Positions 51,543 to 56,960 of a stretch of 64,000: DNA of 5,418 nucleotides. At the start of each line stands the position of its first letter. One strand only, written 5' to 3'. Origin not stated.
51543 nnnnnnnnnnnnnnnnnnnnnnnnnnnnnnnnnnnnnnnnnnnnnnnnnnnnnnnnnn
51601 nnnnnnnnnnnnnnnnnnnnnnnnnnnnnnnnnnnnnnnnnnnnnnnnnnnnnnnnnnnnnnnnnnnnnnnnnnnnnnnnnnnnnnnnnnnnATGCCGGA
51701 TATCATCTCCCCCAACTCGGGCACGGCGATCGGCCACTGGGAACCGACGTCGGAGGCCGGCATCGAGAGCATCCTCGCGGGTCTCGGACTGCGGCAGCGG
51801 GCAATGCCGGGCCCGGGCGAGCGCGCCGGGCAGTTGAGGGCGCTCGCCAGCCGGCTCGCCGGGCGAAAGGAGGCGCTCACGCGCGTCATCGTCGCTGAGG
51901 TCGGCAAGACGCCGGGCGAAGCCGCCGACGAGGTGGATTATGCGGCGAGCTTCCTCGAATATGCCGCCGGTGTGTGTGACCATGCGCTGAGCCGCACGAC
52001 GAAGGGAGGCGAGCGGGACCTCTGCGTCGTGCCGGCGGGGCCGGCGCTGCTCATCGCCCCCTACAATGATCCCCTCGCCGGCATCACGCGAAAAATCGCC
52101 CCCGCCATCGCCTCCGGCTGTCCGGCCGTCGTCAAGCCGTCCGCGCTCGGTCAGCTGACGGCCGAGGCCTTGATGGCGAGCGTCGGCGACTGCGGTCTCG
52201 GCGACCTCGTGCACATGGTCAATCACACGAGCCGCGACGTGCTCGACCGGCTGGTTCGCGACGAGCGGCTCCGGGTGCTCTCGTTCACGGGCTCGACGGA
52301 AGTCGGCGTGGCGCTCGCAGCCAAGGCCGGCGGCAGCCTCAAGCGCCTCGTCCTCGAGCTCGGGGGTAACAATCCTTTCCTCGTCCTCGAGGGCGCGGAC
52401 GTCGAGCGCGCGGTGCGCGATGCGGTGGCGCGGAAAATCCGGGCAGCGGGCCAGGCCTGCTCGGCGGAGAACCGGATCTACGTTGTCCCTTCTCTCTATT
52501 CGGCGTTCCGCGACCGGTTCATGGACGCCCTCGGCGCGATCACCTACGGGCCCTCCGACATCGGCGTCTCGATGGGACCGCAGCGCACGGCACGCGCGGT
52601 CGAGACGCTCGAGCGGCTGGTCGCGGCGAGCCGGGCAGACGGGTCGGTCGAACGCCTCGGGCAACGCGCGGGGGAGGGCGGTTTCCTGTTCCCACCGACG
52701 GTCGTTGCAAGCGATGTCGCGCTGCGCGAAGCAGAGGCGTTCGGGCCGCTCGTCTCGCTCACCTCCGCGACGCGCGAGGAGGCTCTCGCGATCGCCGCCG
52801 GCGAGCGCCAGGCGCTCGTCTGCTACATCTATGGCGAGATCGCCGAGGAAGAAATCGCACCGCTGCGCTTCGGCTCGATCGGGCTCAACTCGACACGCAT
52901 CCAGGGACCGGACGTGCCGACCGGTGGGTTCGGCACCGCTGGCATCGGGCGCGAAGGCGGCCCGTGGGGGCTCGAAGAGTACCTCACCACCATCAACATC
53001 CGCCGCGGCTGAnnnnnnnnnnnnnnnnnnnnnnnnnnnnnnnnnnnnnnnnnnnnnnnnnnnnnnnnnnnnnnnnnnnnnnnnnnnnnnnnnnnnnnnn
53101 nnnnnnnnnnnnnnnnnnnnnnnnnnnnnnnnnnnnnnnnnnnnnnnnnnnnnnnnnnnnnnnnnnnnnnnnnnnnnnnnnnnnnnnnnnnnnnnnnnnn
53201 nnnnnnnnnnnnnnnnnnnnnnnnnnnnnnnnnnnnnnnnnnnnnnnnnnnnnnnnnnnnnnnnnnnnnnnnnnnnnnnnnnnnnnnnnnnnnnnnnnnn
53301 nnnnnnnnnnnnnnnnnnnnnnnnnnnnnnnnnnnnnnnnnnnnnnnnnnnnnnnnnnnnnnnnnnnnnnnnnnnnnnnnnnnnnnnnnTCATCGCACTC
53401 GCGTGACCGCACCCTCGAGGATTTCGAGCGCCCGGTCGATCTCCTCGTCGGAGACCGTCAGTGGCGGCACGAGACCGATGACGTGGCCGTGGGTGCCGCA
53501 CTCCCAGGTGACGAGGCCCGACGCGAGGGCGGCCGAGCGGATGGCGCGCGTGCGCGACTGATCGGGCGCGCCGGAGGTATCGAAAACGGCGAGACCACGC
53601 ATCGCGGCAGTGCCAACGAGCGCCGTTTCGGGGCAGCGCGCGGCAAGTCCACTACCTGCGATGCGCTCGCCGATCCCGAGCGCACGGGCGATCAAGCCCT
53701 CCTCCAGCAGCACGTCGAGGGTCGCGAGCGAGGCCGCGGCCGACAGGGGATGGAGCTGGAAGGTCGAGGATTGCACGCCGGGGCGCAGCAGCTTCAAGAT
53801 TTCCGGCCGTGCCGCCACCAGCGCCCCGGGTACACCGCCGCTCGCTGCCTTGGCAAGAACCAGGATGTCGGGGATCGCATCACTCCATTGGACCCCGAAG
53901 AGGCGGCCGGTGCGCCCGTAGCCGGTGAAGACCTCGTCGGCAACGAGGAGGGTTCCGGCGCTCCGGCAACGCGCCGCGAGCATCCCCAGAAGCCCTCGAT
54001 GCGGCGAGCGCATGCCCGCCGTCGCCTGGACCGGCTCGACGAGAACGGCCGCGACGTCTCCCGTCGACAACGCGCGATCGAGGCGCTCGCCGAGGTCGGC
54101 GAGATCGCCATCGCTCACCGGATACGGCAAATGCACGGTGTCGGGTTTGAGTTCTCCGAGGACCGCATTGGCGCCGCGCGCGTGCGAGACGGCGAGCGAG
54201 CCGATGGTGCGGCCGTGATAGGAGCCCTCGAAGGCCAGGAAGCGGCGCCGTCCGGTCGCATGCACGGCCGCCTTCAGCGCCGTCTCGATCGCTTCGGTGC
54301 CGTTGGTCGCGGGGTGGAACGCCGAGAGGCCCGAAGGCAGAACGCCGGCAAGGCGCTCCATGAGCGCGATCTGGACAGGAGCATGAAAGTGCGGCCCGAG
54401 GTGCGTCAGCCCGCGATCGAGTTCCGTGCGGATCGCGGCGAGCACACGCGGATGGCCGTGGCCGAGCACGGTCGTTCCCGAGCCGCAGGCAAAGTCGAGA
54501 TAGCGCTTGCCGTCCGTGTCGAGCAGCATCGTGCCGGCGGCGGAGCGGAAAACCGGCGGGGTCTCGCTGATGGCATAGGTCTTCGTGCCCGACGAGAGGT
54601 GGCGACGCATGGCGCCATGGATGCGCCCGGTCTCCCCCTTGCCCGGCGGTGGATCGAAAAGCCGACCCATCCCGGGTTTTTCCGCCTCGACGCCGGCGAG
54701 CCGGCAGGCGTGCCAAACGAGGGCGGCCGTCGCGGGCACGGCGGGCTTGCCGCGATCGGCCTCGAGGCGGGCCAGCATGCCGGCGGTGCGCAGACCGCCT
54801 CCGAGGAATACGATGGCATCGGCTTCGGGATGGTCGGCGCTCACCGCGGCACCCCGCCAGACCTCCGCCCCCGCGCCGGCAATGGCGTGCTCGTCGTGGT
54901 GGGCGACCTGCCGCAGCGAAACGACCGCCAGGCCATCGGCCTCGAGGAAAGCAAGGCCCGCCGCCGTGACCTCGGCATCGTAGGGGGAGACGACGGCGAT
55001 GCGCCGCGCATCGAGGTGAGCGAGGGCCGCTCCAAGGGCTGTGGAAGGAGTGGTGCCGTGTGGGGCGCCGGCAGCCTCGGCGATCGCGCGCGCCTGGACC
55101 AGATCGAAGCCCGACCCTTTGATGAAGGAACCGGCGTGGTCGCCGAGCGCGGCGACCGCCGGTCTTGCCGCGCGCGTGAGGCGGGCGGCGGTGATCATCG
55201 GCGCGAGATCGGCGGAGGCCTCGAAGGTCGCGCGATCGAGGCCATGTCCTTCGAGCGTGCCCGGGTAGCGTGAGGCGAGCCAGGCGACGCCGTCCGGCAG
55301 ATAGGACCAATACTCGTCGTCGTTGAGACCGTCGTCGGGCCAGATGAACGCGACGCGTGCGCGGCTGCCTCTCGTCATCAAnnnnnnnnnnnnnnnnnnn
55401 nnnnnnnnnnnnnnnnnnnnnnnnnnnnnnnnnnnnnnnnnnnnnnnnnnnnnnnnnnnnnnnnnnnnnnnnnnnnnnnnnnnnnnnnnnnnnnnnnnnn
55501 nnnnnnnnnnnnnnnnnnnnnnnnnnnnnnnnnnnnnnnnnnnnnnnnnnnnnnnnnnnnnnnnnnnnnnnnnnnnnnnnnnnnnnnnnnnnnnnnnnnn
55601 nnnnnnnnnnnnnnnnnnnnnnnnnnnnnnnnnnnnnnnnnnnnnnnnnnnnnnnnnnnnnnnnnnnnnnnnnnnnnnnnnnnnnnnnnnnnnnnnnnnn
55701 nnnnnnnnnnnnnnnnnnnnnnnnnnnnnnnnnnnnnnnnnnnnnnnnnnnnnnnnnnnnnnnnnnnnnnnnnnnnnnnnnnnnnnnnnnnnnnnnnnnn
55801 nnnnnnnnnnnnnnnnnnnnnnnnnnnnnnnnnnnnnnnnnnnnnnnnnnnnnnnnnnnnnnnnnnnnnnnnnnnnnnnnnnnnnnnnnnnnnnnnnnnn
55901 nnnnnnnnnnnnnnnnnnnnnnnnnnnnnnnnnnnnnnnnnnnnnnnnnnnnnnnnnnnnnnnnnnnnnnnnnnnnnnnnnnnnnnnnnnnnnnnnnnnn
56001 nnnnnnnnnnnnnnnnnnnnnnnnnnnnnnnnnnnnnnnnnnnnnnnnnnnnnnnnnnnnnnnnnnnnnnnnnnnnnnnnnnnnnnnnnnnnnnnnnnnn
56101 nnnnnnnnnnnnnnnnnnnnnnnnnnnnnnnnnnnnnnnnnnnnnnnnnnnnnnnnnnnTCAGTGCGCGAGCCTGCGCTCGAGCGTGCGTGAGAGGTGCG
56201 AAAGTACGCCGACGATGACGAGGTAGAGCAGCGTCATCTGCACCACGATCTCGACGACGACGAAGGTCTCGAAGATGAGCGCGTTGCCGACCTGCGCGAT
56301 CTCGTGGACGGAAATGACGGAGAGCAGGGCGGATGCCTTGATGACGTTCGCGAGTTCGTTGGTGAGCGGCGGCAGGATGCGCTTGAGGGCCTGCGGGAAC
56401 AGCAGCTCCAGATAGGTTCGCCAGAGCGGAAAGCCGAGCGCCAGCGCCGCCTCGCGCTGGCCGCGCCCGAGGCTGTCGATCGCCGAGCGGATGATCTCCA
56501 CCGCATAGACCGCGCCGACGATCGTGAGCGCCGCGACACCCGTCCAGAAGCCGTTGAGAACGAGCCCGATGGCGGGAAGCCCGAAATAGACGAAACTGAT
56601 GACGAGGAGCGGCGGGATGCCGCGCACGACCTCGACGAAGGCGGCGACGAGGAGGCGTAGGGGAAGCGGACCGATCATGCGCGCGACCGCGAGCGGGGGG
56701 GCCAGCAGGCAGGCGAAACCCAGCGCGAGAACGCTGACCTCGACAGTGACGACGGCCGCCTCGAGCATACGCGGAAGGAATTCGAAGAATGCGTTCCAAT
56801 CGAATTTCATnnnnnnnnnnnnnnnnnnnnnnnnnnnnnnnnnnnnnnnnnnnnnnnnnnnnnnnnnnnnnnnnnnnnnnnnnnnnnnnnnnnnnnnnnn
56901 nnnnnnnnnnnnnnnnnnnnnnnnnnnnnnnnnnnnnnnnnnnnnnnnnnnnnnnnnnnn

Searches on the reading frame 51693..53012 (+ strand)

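Call 46: search_protein_families(library=pfam, proteins=[window:51693-53012:+], max_evalue=0.001)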
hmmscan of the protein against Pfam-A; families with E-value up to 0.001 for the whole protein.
window:51693-53012:+ (439 aa): 1 family
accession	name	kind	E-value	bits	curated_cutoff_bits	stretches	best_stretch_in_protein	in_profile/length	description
PF00171.27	Aldedh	-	3.5e-86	290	23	1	4-433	11-458/461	Aldehyde dehydrogenase family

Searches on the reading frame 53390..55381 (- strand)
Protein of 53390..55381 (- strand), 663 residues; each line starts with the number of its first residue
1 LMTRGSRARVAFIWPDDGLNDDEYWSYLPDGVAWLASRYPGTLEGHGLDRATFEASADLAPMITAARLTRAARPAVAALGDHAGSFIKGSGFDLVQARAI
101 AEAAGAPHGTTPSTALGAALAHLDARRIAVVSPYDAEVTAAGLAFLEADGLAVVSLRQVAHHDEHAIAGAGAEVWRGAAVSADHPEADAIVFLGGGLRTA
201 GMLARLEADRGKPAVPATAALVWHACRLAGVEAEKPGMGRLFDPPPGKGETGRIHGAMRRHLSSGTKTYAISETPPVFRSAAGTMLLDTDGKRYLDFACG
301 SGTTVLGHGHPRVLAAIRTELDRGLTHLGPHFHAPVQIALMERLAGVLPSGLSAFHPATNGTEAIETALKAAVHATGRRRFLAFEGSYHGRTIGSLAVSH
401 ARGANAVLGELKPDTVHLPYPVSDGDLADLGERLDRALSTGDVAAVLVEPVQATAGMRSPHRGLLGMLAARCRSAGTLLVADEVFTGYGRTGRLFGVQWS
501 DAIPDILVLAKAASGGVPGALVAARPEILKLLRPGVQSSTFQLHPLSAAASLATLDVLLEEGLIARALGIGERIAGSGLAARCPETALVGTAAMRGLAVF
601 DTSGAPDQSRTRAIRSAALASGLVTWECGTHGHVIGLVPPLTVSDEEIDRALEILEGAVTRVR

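Call 46: search_protein_families(library=pfam, proteins=[window:53390-55381:-], max_evalue=0.001)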
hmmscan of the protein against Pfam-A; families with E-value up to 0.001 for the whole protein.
window:53390-55381:- (663 aa): 2 families
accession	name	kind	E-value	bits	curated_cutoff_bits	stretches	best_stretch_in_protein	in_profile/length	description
PF00202.27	Aminotran_3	-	5.5e-78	262.9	30.5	1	277-658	12-402/403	Aminotransferase class-III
PF17645.6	Amdase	-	7.4e-24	85.1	25.9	1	64-242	50-228/228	Arylmalonate decarboxylase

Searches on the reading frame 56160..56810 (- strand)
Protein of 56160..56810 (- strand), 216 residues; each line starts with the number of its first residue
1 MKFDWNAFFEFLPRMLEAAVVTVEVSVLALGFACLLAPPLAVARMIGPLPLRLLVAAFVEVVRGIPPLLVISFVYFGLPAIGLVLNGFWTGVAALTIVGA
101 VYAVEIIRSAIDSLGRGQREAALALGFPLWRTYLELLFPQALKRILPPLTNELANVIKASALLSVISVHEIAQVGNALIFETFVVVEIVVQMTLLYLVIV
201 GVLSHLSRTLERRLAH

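Call 46: search_protein_families(library=pfam, proteins=[window:56160-56810:-], max_evalue=0.001)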
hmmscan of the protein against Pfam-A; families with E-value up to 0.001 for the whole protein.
window:56160-56810:- (216 aa): 1 family
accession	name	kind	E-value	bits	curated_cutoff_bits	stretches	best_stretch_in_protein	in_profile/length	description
PF00528.27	BPD_transp_1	-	7.5e-17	62.1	26.4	1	50-215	15-183/184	Binding-protein-dependent transport system inner membrane component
